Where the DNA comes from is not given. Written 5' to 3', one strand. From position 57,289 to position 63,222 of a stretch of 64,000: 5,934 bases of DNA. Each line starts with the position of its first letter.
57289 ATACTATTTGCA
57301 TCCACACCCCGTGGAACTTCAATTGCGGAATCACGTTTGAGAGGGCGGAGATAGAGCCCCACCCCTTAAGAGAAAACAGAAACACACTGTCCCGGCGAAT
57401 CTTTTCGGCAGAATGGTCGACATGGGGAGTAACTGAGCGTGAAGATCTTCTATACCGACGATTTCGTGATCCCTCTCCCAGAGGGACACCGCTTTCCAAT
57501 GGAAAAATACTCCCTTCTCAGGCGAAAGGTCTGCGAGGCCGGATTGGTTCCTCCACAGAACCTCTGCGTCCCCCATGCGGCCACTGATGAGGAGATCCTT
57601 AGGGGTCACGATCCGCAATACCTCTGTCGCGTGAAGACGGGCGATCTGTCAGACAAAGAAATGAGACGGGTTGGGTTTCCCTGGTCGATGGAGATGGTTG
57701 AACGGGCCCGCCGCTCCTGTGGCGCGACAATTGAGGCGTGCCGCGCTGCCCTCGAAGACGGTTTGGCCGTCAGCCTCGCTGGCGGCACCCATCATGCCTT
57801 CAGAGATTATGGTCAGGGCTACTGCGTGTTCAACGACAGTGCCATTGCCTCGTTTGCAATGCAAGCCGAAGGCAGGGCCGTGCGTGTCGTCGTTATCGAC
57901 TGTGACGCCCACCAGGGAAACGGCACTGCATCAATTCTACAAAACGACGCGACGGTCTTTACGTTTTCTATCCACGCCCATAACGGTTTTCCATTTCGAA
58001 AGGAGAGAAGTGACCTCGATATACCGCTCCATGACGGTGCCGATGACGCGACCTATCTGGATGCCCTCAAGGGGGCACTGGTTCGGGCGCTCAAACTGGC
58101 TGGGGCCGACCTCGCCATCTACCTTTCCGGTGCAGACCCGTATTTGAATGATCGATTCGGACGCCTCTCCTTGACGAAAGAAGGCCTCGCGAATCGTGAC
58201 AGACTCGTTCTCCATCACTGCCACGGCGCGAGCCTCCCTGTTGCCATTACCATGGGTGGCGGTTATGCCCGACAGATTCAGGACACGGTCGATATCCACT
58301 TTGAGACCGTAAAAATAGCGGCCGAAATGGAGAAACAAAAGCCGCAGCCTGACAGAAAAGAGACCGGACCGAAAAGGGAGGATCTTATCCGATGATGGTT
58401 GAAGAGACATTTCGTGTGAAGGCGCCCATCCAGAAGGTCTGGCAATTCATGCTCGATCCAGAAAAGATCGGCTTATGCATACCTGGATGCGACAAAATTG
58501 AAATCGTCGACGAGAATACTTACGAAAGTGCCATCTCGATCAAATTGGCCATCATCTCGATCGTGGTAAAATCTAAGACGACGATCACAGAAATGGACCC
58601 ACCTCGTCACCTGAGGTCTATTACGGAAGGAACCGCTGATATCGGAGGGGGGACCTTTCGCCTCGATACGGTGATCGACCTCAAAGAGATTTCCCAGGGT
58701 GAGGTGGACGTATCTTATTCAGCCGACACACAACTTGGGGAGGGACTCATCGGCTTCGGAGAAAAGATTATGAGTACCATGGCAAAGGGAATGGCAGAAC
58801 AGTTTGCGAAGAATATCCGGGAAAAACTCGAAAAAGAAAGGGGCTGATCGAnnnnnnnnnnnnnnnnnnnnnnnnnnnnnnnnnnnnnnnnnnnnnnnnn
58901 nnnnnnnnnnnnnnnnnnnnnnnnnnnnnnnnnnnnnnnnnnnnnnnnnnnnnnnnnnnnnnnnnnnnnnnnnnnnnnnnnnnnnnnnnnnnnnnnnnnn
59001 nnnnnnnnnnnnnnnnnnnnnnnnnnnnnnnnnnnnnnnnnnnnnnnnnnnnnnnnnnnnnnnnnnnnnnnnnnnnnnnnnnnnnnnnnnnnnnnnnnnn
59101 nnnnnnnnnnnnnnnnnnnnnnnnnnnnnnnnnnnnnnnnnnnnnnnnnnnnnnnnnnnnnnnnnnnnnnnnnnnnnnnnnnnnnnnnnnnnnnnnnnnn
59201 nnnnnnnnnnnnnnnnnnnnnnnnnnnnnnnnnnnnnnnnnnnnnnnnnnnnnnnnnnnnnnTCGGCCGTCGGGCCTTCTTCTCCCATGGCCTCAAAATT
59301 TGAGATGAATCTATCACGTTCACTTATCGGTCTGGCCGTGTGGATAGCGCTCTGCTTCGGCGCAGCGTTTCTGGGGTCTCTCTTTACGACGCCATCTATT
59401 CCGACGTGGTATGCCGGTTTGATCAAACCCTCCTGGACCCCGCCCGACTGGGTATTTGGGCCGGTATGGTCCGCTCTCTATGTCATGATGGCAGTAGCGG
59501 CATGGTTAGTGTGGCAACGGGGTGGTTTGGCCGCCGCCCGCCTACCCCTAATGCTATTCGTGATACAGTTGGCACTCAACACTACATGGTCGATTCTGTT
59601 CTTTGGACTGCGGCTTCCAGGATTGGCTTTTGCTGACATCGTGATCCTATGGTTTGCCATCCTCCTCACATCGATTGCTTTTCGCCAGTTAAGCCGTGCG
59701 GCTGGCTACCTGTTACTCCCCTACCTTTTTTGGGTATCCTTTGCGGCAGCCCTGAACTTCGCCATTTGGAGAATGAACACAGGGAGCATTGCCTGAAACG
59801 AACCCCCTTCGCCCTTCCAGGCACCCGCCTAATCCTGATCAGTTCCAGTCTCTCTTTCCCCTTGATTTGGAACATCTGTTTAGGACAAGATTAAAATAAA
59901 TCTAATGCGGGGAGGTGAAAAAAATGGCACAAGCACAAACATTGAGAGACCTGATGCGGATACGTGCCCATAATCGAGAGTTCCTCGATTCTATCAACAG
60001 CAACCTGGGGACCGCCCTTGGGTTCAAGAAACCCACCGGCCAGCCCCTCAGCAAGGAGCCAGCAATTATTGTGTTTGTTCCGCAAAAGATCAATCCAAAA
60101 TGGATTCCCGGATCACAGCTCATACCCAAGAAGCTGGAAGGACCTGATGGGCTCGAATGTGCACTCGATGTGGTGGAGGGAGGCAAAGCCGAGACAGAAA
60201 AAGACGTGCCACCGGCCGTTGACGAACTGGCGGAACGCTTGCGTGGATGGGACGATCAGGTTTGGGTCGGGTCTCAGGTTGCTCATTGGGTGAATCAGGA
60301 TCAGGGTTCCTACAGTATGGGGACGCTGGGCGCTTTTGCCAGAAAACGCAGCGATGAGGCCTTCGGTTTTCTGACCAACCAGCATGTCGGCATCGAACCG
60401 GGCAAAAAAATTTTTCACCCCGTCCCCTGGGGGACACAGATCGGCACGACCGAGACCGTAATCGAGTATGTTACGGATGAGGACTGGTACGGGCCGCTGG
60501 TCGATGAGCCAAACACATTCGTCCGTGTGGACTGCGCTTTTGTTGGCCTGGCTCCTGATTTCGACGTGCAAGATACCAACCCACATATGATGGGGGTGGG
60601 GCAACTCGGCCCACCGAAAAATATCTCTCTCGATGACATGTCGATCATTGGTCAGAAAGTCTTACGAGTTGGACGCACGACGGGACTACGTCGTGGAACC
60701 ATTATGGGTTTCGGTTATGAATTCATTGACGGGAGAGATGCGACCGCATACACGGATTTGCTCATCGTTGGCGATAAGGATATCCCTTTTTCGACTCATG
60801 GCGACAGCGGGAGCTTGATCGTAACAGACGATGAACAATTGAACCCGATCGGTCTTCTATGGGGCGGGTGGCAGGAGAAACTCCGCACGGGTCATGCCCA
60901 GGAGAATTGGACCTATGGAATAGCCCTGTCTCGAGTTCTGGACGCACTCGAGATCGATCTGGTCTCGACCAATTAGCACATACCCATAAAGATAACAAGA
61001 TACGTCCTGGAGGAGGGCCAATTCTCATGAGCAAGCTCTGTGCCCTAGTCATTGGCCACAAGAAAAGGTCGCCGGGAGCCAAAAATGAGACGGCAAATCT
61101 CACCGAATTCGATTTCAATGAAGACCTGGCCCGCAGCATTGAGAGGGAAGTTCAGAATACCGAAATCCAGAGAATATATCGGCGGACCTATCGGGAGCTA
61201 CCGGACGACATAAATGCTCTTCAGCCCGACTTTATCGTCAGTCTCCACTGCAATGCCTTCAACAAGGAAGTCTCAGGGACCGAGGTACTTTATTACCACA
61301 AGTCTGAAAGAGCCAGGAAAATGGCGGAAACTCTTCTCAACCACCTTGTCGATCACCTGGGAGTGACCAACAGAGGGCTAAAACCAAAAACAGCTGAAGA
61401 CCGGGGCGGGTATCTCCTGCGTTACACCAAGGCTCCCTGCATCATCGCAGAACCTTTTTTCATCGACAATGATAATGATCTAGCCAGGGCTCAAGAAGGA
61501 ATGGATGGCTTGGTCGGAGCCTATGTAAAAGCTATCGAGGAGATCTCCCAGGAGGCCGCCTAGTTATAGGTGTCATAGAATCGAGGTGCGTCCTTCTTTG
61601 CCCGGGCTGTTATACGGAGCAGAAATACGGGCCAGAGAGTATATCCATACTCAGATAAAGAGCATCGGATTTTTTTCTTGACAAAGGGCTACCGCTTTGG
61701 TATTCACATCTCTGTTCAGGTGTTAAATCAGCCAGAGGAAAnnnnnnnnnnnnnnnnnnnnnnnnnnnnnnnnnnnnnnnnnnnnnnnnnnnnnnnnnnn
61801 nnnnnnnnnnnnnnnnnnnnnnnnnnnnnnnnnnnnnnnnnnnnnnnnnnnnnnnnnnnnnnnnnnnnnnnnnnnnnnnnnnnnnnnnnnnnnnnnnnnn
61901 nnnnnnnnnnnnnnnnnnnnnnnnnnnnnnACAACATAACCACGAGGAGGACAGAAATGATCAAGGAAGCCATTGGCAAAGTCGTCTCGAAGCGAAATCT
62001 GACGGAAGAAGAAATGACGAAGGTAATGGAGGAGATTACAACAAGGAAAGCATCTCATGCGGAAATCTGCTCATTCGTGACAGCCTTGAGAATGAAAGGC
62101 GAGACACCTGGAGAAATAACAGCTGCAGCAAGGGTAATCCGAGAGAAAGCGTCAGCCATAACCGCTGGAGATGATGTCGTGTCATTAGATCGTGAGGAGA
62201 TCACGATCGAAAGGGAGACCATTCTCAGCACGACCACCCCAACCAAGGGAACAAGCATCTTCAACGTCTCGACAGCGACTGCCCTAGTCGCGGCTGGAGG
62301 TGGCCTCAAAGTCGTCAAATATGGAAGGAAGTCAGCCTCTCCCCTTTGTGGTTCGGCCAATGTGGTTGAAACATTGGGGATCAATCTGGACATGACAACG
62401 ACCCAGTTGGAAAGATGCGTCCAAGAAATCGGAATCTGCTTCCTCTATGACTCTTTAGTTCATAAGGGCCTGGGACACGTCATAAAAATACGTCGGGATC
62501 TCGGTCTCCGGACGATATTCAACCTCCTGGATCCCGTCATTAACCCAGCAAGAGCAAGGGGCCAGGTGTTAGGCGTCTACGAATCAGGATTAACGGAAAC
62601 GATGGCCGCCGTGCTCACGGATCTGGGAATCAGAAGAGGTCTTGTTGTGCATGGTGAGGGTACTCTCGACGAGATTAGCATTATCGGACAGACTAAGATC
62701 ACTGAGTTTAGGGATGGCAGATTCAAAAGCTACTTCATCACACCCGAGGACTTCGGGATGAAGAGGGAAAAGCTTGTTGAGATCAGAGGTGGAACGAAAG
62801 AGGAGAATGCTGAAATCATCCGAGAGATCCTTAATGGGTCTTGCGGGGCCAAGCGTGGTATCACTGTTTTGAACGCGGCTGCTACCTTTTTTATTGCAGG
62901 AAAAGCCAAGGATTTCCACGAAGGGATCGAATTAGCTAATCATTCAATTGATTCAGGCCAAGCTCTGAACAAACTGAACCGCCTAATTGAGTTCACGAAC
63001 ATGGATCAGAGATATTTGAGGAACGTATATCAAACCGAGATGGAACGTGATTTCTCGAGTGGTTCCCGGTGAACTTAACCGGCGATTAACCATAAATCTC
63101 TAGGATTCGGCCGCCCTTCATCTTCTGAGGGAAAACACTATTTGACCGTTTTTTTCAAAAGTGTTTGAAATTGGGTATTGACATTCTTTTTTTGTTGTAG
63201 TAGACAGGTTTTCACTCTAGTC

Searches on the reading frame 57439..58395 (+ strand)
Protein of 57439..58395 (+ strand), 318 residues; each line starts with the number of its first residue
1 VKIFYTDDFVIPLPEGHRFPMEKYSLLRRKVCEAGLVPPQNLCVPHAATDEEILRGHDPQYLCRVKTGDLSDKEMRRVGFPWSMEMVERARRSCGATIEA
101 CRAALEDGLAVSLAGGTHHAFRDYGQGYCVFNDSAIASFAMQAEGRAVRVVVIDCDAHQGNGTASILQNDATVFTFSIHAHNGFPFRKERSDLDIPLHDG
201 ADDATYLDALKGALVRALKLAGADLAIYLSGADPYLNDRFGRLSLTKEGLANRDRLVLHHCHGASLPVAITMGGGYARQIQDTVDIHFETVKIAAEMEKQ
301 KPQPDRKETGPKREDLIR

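Call 54: search_protein_families(library=pfam, proteins=[window:57439-58395:+], max_evalue=0.0001)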
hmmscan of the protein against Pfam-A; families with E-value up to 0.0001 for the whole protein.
window:57439-58395:+ (318 aa): 1 family
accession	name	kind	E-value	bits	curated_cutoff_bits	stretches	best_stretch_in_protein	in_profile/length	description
PF00850.24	Hist_deacetyl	-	5.5e-53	180.7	27.9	1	17-283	1-290/298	Histone deacetylase domain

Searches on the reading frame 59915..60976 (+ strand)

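Call 54: search_protein_families(library=pfam, proteins=[window:59915-60976:+], max_evalue=0.0001)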
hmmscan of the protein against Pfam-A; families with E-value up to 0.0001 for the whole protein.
window:59915-60976:+ (353 aa): 2 families
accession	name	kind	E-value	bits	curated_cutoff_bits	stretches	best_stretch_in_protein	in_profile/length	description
PF25819.1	Nal1_C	-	2.1e-58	198.1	26.1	1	103-353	6-267/268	Nal1 C-terminal domain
PF25608.1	NAL1_N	-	2.3e-27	95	27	1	6-87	2-80/80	NARROW LEAF 1 N-terminal domain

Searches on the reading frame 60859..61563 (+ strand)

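Call 54: search_protein_families(library=pfam, proteins=[window:60859-61563:+], max_evalue=0.0001)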
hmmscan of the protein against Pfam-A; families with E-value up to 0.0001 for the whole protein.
window:60859-61563:+ (234 aa): 1 family
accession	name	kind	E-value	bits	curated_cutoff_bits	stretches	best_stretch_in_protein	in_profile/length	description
PF01520.23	Amidase_3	-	1.2e-26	94.3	27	1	63-227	3-173/174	N-acetylmuramoyl-L-alanine amidase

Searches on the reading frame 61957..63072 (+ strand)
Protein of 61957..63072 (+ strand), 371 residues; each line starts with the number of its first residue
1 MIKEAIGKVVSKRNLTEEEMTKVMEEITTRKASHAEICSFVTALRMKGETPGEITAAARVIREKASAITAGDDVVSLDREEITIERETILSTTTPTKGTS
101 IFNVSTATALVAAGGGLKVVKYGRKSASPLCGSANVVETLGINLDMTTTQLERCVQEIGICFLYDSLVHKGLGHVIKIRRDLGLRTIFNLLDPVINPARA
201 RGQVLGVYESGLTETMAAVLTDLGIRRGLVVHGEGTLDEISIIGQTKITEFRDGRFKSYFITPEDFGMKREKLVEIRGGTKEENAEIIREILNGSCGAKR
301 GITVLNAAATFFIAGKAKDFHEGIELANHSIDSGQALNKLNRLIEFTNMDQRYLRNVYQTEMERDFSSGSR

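Call 54: search_protein_families(library=pfam, proteins=[window:61957-63072:+], max_evalue=0.0001)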
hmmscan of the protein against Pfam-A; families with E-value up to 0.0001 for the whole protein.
window:61957-63072:+ (371 aa): 2 families
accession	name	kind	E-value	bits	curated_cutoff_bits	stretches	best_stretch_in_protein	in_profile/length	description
PF00591.27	Glycos_transf_3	-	5.3e-74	249.5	27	1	97-337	13-253/253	Glycosyl transferase family, a/b domain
PF02885.22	Glycos_trans_3N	-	1.4e-20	73.2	26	1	3-65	1-63/63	Glycosyl transferase family, helical bundle domain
